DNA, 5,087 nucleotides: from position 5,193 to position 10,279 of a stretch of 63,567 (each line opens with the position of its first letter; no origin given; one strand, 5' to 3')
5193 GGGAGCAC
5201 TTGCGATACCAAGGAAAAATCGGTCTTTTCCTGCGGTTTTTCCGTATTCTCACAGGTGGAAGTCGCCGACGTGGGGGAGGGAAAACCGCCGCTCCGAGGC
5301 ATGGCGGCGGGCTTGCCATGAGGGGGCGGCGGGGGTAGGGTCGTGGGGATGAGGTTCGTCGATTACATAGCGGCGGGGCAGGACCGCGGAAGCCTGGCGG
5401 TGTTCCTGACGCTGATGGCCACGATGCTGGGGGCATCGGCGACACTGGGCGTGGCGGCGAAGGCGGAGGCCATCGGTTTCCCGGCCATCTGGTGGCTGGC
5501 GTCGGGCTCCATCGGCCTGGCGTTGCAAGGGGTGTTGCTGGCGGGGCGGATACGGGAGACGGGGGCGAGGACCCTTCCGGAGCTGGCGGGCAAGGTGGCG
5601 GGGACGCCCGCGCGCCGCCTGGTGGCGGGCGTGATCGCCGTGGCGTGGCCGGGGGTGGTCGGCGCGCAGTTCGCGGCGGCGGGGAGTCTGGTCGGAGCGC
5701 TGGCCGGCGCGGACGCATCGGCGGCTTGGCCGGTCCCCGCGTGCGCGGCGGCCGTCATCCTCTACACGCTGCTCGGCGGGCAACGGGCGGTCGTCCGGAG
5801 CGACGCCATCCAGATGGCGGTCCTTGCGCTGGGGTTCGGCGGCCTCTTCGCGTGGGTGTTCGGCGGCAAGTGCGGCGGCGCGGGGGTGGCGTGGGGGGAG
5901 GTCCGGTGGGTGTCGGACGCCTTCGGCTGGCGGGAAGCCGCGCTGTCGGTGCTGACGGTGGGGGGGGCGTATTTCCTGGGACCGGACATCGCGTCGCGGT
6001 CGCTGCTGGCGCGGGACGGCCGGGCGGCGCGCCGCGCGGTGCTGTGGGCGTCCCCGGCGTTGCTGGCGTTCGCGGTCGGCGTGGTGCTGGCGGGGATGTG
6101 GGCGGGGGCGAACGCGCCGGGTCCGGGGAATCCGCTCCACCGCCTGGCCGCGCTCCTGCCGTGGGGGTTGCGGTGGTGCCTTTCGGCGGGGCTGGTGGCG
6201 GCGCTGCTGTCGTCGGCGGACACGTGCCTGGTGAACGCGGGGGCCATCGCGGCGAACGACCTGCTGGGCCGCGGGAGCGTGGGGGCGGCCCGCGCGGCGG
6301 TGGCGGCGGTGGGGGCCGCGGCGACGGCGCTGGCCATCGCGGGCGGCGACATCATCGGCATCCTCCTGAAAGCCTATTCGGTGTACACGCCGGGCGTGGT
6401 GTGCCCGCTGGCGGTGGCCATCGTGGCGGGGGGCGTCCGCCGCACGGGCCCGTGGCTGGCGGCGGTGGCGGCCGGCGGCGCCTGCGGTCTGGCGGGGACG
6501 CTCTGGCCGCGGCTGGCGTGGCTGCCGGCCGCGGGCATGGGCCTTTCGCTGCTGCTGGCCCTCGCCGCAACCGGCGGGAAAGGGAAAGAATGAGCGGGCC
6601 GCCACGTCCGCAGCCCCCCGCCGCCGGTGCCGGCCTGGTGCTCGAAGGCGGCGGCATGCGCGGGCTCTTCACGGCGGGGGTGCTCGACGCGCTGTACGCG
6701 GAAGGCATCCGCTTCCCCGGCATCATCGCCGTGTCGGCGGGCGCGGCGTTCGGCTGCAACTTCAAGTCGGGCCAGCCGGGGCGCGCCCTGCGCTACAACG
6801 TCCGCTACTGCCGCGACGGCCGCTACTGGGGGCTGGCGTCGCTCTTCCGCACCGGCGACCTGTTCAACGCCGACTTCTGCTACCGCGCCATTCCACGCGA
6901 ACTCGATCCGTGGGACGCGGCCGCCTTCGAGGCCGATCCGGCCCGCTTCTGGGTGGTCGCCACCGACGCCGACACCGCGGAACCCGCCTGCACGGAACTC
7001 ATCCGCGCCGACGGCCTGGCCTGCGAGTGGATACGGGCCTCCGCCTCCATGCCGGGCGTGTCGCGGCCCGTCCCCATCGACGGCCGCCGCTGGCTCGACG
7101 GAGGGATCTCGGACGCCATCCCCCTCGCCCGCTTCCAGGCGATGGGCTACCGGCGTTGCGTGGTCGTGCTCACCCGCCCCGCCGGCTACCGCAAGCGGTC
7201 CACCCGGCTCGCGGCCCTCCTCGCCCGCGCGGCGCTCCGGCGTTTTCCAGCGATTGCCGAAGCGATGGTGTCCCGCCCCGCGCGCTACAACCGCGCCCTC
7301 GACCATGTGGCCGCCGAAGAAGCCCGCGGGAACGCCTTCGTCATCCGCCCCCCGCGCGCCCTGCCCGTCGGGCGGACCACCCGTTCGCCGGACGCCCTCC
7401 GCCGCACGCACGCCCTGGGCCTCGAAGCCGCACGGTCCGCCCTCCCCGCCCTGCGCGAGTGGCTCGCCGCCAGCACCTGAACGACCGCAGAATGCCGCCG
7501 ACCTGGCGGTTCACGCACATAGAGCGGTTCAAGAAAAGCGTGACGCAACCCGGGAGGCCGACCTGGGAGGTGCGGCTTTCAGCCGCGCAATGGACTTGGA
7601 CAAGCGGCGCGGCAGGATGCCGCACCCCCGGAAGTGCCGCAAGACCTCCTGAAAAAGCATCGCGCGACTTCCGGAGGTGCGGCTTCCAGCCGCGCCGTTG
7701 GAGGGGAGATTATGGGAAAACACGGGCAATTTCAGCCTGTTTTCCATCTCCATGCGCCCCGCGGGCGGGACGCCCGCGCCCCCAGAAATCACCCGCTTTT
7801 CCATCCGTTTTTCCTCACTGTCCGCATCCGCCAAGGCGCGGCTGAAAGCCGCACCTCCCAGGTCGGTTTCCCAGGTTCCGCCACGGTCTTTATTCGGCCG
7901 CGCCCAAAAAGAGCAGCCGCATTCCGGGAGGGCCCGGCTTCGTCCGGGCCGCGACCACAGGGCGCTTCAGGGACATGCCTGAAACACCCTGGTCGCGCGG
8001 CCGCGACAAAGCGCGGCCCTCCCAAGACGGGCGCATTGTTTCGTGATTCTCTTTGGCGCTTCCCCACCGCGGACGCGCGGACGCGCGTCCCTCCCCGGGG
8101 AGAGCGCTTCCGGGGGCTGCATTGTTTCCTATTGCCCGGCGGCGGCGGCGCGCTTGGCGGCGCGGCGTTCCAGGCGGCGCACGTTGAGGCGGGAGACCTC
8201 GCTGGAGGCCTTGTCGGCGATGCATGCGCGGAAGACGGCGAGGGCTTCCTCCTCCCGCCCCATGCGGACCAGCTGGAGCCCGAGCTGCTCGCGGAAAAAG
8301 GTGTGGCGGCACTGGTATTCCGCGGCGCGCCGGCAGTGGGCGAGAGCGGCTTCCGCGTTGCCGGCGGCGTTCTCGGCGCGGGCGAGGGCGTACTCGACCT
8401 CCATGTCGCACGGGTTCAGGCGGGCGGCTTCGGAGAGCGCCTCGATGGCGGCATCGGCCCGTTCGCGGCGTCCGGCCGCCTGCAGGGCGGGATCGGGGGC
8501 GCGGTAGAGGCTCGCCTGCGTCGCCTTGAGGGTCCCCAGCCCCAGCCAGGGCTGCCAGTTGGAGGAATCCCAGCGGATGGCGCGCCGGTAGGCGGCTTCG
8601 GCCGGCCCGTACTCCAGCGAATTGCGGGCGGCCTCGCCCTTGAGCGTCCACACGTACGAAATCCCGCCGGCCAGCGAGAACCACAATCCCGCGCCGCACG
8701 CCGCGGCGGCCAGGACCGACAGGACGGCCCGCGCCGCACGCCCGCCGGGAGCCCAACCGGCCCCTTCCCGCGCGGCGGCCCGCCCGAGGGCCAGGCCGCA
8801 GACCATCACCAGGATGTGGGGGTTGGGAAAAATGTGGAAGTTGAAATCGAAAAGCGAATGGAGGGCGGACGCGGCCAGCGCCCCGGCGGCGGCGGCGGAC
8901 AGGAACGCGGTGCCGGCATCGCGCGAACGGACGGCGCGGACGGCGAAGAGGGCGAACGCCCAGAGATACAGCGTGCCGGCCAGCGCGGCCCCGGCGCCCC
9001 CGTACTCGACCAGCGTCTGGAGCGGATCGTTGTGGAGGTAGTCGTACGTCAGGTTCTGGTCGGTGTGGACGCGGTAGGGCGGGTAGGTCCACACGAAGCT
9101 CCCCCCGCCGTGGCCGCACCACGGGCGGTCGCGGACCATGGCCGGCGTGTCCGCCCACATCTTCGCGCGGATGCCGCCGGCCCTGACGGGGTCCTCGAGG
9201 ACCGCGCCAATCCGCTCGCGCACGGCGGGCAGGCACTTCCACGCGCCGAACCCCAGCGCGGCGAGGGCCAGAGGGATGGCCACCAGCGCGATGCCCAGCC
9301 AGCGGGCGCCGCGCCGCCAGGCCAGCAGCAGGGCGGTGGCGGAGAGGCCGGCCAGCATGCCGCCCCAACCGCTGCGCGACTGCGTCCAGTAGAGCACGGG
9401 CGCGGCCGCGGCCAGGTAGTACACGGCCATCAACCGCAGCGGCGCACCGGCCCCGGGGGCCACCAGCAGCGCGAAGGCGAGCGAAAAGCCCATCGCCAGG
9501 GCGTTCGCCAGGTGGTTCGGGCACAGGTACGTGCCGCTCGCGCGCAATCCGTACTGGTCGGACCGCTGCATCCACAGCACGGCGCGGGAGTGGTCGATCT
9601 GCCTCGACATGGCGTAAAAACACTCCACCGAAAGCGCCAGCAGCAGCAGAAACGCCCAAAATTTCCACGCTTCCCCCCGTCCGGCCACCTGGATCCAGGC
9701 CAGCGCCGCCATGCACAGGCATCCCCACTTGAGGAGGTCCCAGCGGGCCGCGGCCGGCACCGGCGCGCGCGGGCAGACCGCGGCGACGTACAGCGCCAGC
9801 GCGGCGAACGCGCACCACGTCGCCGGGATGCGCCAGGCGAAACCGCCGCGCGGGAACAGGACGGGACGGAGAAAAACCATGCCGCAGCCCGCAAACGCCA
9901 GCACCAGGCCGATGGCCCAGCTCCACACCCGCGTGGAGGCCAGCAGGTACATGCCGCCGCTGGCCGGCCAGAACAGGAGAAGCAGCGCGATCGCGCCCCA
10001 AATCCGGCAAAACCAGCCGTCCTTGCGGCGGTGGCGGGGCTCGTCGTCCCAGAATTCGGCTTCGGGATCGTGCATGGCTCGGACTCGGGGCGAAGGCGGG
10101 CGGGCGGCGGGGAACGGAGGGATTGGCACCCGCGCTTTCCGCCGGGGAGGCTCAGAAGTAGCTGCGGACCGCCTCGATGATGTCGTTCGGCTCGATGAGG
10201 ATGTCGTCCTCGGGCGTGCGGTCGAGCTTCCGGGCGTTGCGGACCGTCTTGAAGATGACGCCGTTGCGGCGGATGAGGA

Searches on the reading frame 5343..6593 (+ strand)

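Call 51: search_protein_families(library=pfam, proteins=[window:5343-6593:+], max_evalue=0.001)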
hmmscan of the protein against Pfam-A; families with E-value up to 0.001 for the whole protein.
window:5343-6593:+ (416 aa): 1 family
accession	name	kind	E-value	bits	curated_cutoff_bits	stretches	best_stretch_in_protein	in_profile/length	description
PF00474.23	SSF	-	4.4e-14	52.6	22.8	1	8-307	1-324/406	Sodium:solute symporter family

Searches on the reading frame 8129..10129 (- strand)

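Call 51: search_protein_families(library=pfam, proteins=[window:8129-10129:-], max_evalue=0.001)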
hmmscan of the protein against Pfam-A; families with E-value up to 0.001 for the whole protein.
window:8129-10129:- (666 aa): 2 families
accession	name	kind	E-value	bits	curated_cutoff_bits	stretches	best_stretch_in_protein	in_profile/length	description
PF04932.20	Wzy_C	-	2.8e-18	66.6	31.7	1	239-383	3-147/149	O-Antigen ligase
PF13428.12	TPR_14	-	0.0003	21.6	23.5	0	550-585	9-44/44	Tetratricopeptide repeat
